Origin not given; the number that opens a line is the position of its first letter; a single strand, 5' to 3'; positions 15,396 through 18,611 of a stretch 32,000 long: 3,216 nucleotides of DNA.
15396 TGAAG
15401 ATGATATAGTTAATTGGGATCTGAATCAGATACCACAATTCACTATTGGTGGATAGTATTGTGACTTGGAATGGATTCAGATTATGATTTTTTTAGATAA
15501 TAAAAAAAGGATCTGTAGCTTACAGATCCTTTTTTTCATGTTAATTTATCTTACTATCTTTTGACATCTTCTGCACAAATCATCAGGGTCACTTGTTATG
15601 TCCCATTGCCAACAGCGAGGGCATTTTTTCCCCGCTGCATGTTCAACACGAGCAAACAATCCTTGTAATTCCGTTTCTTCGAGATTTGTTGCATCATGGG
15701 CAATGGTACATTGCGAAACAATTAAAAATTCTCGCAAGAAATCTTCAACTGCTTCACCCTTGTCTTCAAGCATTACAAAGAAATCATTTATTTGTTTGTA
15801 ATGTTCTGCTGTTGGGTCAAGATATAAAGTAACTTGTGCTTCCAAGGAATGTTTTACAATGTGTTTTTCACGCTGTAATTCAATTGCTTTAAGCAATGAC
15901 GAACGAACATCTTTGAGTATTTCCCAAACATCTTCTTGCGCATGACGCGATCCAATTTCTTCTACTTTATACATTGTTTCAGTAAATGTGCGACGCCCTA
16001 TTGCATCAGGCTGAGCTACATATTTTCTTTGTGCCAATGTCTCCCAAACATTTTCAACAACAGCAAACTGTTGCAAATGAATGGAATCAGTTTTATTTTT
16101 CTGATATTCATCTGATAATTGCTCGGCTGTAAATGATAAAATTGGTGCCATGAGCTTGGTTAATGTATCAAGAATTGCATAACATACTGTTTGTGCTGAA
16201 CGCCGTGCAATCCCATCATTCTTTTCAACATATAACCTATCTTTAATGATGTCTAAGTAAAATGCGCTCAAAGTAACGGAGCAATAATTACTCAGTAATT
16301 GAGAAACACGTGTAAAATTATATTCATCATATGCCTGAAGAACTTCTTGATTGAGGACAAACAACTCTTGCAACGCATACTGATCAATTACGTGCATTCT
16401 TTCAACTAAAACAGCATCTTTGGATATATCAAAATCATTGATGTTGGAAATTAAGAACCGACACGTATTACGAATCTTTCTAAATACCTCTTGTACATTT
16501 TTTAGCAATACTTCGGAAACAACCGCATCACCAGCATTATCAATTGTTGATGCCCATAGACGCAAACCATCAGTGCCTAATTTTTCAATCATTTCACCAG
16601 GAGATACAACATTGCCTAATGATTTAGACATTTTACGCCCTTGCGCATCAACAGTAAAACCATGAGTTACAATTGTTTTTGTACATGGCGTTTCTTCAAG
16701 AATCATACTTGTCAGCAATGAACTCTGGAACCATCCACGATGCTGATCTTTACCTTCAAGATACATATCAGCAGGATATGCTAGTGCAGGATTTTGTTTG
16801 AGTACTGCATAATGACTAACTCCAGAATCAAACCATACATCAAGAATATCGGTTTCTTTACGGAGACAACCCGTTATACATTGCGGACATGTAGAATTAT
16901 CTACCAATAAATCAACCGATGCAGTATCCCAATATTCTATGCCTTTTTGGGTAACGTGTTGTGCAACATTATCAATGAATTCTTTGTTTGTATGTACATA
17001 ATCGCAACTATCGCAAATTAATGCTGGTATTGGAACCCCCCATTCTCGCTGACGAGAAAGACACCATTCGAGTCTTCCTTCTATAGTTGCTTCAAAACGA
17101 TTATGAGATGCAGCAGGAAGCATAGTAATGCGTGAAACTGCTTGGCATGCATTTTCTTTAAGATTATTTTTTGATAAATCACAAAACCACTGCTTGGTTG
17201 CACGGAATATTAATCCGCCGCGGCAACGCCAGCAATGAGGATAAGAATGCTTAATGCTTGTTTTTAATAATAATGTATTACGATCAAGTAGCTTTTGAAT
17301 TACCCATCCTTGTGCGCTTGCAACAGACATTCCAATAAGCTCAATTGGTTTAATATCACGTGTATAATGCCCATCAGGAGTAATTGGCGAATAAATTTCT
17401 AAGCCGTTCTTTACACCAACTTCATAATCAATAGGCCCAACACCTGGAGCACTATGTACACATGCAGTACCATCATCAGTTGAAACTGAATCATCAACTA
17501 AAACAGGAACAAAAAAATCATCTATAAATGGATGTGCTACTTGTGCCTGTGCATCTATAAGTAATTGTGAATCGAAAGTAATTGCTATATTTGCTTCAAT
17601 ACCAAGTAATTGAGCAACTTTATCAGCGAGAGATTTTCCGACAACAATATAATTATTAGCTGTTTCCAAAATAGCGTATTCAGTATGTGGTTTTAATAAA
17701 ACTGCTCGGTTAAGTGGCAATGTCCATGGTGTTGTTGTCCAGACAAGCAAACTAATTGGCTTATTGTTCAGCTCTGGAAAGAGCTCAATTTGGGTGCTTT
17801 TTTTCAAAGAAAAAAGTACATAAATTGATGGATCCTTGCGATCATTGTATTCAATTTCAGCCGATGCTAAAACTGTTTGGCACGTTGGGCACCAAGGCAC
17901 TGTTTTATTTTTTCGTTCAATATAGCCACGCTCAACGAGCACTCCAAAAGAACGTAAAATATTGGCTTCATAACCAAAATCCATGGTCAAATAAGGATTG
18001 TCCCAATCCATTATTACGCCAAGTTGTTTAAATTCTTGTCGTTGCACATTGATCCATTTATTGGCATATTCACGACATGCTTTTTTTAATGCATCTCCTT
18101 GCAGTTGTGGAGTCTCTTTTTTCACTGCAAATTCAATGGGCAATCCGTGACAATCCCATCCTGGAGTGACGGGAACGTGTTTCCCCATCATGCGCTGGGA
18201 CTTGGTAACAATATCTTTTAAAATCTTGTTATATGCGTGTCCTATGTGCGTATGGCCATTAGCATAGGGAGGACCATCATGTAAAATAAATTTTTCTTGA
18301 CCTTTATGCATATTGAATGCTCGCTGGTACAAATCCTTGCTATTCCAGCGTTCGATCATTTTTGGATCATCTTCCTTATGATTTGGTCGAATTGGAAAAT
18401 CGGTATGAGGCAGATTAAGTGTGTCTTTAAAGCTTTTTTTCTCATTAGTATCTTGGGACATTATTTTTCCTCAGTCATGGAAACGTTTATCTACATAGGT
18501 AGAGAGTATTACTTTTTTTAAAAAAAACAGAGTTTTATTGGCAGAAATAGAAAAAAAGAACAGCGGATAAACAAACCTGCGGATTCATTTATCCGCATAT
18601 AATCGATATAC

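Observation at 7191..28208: Recurrent 'short leader + Met' junction in nine exported accessory proteins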

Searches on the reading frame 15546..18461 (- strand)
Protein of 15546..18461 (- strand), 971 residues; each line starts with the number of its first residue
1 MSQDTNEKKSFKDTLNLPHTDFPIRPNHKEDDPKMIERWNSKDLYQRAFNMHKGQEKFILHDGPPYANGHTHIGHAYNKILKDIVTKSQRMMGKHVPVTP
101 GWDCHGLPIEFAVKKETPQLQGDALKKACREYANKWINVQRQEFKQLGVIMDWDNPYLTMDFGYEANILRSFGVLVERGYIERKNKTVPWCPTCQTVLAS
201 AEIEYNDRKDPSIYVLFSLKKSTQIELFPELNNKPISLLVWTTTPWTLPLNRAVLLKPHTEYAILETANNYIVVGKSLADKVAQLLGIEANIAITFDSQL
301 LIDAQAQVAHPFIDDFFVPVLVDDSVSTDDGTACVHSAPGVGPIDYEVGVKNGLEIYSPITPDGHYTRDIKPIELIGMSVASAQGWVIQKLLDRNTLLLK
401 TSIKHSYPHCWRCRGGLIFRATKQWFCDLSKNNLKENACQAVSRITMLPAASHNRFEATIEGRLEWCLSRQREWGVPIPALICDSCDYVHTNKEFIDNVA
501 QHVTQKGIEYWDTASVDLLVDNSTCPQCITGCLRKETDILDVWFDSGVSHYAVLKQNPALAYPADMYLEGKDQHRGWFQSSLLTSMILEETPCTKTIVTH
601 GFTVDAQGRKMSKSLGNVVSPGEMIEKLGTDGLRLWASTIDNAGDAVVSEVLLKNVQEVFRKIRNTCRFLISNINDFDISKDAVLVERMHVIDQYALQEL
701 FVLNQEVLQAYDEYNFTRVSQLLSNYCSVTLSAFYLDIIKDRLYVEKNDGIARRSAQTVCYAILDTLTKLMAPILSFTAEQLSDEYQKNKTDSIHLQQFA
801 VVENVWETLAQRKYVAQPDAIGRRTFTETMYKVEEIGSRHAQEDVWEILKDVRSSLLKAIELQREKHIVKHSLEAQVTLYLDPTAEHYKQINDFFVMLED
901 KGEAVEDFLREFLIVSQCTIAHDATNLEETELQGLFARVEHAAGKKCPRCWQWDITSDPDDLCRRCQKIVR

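Call 8: find_related_loci(query=window:15546-18461:-, collection=genome_contigs, flank=10000)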
Query window:15546-18461:- (971 aa) in genome_contigs; peptide patterns used: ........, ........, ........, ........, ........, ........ (x = any residue, [..] = any of these).
97 stretches matched a pattern; 65 encode a relative of the query (tblastn E <= 1e-3); 65 distinct loci.
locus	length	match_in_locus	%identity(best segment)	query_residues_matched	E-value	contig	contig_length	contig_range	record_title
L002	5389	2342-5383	72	1-970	0e+0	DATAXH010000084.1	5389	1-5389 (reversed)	MAG TPA_asm: Candidatus Babeliales bacterium isolate SMAG_U5648 k141_1426863, whole genome shotgun sequence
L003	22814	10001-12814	69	1-971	0e+0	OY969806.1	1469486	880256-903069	MAG: uncultured bacterium isolate MFD00731.bin.2.58 genome assembly, chromosome: 1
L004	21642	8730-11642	68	1-971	0e+0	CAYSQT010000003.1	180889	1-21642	MAG TPA_asm: uncultured Pseudomonadota bacterium isolate SRP193066_co2_45 genome assembly, contig: NODE_16_length_180889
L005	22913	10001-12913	78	1-971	0e+0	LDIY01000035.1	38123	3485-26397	MAG: candidate division TM6 bacterium SOIL31 contig_22619, whole genome shotgun sequence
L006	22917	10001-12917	79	1-971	0e+0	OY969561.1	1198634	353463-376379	MAG: uncultured bacterium isolate MFD01633.bin.c.3 genome assembly, chromosome: 1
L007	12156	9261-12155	62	7-957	0e+0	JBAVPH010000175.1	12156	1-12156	MAG: Candidatus Babeliales bacterium isolate MFD02553_ilm_asm_bin1 k127_12903, whole genome shotgun sequence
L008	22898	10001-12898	61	7-970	0e+0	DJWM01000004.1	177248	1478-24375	MAG TPA_asm: Candidatus Dependentiae bacterium UBA6230 UBA6230_contig_14701, whole genome shotgun sequence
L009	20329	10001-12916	61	1-971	0e+0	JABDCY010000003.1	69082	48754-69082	MAG: Candidatus Dependentiae bacterium isolate BWMinHeated_Nextera56_MAG2 3300020846.a:Ga0207124_1008, whole genome shot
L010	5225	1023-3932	60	4-970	0e+0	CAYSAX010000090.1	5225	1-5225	MAG TPA_asm: uncultured Pseudomonadota bacterium isolate SRP302447_co2_787 genome assembly, contig: NODE_45363_length_52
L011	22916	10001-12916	60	2-970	0e+0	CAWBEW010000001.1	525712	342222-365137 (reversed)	MAG: uncultured bacterium isolate MFD09495.bin.3.65 genome assembly, contig: contig_4771, whole genome shotgun sequence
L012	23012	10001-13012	58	4-971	0e+0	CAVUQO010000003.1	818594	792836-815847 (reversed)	MAG: Candidatus Babeliales bacterium isolate MFD05580.bin.2.90 genome assembly, contig: contig_40821, whole genome shotg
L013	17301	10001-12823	60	1-970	0e+0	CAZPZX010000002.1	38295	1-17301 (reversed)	MAG TPA_asm: uncultured Pseudomonadota bacterium isolate SRP199154_co2_38 genome assembly, contig: NODE_609_length_38295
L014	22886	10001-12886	60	5-970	0e+0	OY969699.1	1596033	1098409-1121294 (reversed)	MAG: uncultured bacterium isolate MFD09495.bin.c.10 genome assembly, chromosome: 1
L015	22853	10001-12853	60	8-970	0e+0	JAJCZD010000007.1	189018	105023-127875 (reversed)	MAG: Candidatus Dependentiae bacterium isolate OFTM184 OFTM184_6, whole genome shotgun sequence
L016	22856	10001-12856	59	5-966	0e+0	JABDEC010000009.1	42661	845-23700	MAG: Candidatus Dependentiae bacterium isolate BWMinControl_Nextera38_MAG1 3300020911.a:Ga0207014_1014, whole genome sho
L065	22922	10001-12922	71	1-970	0e+0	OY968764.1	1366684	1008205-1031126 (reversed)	MAG: uncultured bacterium isolate MFD05512.bin.c.17 genome assembly, chromosome: 1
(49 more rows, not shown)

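Call 32: search_protein_families(library=pfam, alignment_id=A2, max_evalue=0.001)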
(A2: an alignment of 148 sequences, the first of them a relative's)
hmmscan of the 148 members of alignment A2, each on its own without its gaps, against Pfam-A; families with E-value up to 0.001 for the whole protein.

A. member 1, L052:15943-16500:+ (186 aa): 0 families

B. families by the number of members that match (of 148 scanned): 112 families (the first 25 are shown)
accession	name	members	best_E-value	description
PF12146.15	Hydrolase_4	6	8.4e-13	Serine aminopeptidase, S33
PF12697.13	Abhydrolase_6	6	1e-08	Alpha/beta hydrolase family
PF12796.13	Ank_2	5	2.1e-64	Ankyrin repeats (3 copies)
PF00023.36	Ank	5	2.1e-43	Ankyrin repeat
PF13857.12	Ank_5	5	2.4e-42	Ankyrin repeats (many copies)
PF13637.12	Ank_4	5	2.3e-39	Ankyrin repeats (many copies)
PF13606.12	Ank_3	5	2.8e-37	Ankyrin repeat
PF00561.26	Abhydrolase_1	5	8.4e-09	alpha/beta hydrolase fold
PF00326.27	Peptidase_S9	4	8.7e-06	Prolyl oligopeptidase family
PF00085.26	Thioredoxin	3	2.2e-24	Thioredoxin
PF13465.12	zf-H2C2_2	3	9.2e-14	Zinc-finger double domain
PF00096.32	zf-C2H2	3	1.6e-10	Zinc finger, C2H2 type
PF07992.20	Pyr_redox_2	2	4.1e-47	Pyridine nucleotide-disulphide oxidoreductase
PF00153.32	Mito_carr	2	2.4e-29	Mitochondrial carrier protein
PF13738.12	Pyr_redox_3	2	7.3e-26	Pyridine nucleotide-disulphide oxidoreductase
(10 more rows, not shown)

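Call 33: find_homologous_proteins(query=L065:19732-21267:+, max_evalue=1e-20)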
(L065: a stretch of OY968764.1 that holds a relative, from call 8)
Query L065:19732-21267:+ (512 aa): 746 proteins with E <= 1e-20 among 8000 candidates; the best 120 are listed.
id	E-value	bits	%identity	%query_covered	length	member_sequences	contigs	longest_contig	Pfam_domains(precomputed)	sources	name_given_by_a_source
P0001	0.0e+0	1160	100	100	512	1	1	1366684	PF13365.13,PF17820.8,PF05579.20,PF00595.30,PF00089.33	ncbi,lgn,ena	-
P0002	0.0e+0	1034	88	100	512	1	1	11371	PF13365.13,PF17820.8,PF05579.20,PF00595.30,PF00089.33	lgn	-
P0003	5.2e-291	984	85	100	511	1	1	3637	PF13365.13,PF17820.8,PF00595.30,PF13180.13,PF00089.33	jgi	jgi:S1-C subfamily serine protease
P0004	2.2e-252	856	72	100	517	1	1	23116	PF13365.13,PF17820.8,PF00595.30,PF13180.13,PF00089.33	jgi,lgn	jgi:serine protease Do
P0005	3.5e-225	767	66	100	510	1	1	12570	PF13365.13,PF17820.8,PF05579.20,PF00595.30,PF13180.13,PF00089.33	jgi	jgi:serine protease Do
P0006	2.6e-207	708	62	98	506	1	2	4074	PF13365.13,PF17820.8,PF00595.30,PF13180.13,PF00089.33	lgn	-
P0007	6.8e-179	614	56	99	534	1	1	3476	PF13365.13,PF17820.8,PF00595.30,PF13180.13,PF00089.33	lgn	-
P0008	1.2e-173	596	53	99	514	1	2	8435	PF13365.13,PF17820.8,PF13180.13,PF00089.33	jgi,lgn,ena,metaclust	metaclust:\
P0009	4.5e-172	591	54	99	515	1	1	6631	PF13365.13,PF17820.8,PF00595.30,PF13180.13,PF00089.33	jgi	jgi:serine protease Do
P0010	1.4e-171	590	53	100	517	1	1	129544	PF13365.13,PF17820.8,PF00595.30,PF13180.13,PF00089.33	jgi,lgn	-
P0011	2.2e-170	586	52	100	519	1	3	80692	PF13365.13,PF17820.8,PF00595.30,PF13180.13,PF00089.33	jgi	jgi:S1-C subfamily serine protease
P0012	3.6e-169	582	52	100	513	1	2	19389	PF13365.13,PF17820.8,PF00595.30,PF13180.13,PF00089.33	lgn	-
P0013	1.4e-168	580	53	100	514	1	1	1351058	PF13365.13,PF17820.8,PF00595.30,PF13180.13,PF00089.33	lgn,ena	-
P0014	7.4e-168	577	53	100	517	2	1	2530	PF13365.13,PF17820.8,PF00595.30,PF13180.13,PF00089.33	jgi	-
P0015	7.8e-168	577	52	100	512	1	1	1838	PF13365.13,PF17820.8,PF00595.30,PF13180.13,PF00089.33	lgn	-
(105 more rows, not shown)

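Call 48: find_encoding_contigs(protein=P0001, flank=10000, max_places=2)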
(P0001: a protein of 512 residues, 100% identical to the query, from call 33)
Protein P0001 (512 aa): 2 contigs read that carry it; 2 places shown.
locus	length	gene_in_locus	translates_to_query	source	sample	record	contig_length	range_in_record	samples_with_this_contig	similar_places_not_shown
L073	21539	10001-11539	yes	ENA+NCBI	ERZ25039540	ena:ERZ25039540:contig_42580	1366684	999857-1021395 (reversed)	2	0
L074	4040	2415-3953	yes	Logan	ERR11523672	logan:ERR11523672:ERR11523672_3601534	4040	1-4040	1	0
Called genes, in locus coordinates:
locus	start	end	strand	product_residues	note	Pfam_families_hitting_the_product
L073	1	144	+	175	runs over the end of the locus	-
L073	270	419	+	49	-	-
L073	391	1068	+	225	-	PF00133:tRNA-synt_1, PF09334:tRNA-synt_1g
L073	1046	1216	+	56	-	-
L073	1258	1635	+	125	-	-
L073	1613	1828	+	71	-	PF00133:tRNA-synt_1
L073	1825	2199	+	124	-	PF00133:tRNA-synt_1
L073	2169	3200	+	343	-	PF08264:Anticodon_1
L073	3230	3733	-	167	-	-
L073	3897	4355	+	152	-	PF01316:Arg_repressor, PF02863:Arg_repressor_C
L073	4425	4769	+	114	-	-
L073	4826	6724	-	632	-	-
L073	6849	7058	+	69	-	-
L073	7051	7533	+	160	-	-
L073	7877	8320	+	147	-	PF01281:Ribosomal_L9_N, PF03948:Ribosomal_L9_C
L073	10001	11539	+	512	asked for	PF00089:Trypsin, PF05579:Peptidase_S32 (faint), PF13365:Trypsin_2, PF00595:PDZ (faint), PF17820:PDZ_6 (faint)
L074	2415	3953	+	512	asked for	PF00089:Trypsin, PF05579:Peptidase_S32 (faint), PF13365:Trypsin_2, PF00595:PDZ (faint), PF17820:PDZ_6 (faint)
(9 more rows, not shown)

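Call 49: find_encoding_contigs(protein=P0004, flank=10000, max_places=2)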
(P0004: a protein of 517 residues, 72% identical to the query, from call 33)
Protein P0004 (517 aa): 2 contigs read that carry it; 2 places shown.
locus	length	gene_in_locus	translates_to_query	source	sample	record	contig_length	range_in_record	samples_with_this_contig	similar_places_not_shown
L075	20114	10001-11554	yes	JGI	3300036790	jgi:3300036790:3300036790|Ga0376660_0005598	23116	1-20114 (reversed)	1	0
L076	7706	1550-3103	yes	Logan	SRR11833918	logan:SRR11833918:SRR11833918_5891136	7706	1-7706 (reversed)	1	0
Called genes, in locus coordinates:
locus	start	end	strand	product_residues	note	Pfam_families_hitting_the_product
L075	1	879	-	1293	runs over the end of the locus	?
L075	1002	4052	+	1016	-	PF00133:tRNA-synt_1, PF09334:tRNA-synt_1g, PF08264:Anticodon_1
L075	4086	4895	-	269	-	-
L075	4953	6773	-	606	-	-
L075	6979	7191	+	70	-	-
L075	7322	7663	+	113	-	-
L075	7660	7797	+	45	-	-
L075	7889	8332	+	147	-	PF01281:Ribosomal_L9_N, PF03948:Ribosomal_L9_C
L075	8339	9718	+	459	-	PF00772:DnaB, PF03796:DnaB_C, PF13481:AAA_25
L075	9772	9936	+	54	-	-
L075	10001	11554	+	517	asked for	PF00089:Trypsin, PF13365:Trypsin_2, PF00595:PDZ (faint), PF13180:PDZ_2 (faint), PF17820:PDZ_6 (faint)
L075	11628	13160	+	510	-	PF00089:Trypsin, PF13365:Trypsin_2, PF00595:PDZ (faint), PF13180:PDZ_2 (weak), PF17820:PDZ_6 (faint)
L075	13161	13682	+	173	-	PF02075:RuvC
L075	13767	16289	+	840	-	PF13884:Peptidase_S74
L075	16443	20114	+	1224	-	?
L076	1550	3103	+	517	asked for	PF00089:Trypsin, PF13365:Trypsin_2, PF00595:PDZ (faint), PF13180:PDZ_2 (faint), PF17820:PDZ_6 (faint)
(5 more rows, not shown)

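Call 50: find_encoding_contigs(protein=P0013, flank=10000, max_places=2)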
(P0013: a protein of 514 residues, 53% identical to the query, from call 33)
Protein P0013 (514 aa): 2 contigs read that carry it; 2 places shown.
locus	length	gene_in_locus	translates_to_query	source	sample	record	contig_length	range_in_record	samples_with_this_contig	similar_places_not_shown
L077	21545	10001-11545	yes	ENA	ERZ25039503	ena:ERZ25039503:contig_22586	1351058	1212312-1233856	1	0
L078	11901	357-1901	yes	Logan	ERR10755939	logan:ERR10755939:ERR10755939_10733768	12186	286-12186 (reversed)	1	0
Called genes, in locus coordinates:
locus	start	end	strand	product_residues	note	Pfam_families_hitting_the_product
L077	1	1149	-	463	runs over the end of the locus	PF23598:LRR_14, PF12799:LRR_4 (weak), PF13855:LRR_8, PF12799:LRR_4 (weak), PF13306:LRR_5, PF13855:LRR_8, PF23598:LRR_14, PF13855:LRR_8 (weak), +3 more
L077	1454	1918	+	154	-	-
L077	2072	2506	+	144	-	PF00133:tRNA-synt_1, PF09334:tRNA-synt_1g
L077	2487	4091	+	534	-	PF00133:tRNA-synt_1, PF09334:tRNA-synt_1g (weak)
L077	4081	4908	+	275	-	PF08264:Anticodon_1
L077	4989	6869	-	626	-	-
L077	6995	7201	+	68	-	-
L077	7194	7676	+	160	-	-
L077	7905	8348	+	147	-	PF01281:Ribosomal_L9_N, PF03948:Ribosomal_L9_C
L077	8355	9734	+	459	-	PF00772:DnaB, PF03796:DnaB_C, PF13481:AAA_25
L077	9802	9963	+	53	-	-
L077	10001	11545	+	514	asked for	PF00089:Trypsin, PF13365:Trypsin_2, PF00595:PDZ (faint), PF13180:PDZ_2 (weak), PF17820:PDZ_6 (weak)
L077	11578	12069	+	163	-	PF02075:RuvC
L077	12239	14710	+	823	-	PF13884:Peptidase_S74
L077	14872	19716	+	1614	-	-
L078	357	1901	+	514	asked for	PF00089:Trypsin, PF13365:Trypsin_2, PF00595:PDZ (faint), PF13180:PDZ_2 (weak), PF17820:PDZ_6 (weak)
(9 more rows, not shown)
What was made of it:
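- Tried and rejected: HtrA neighbourhoods fetched as an 'independent region' (calls 48-50).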
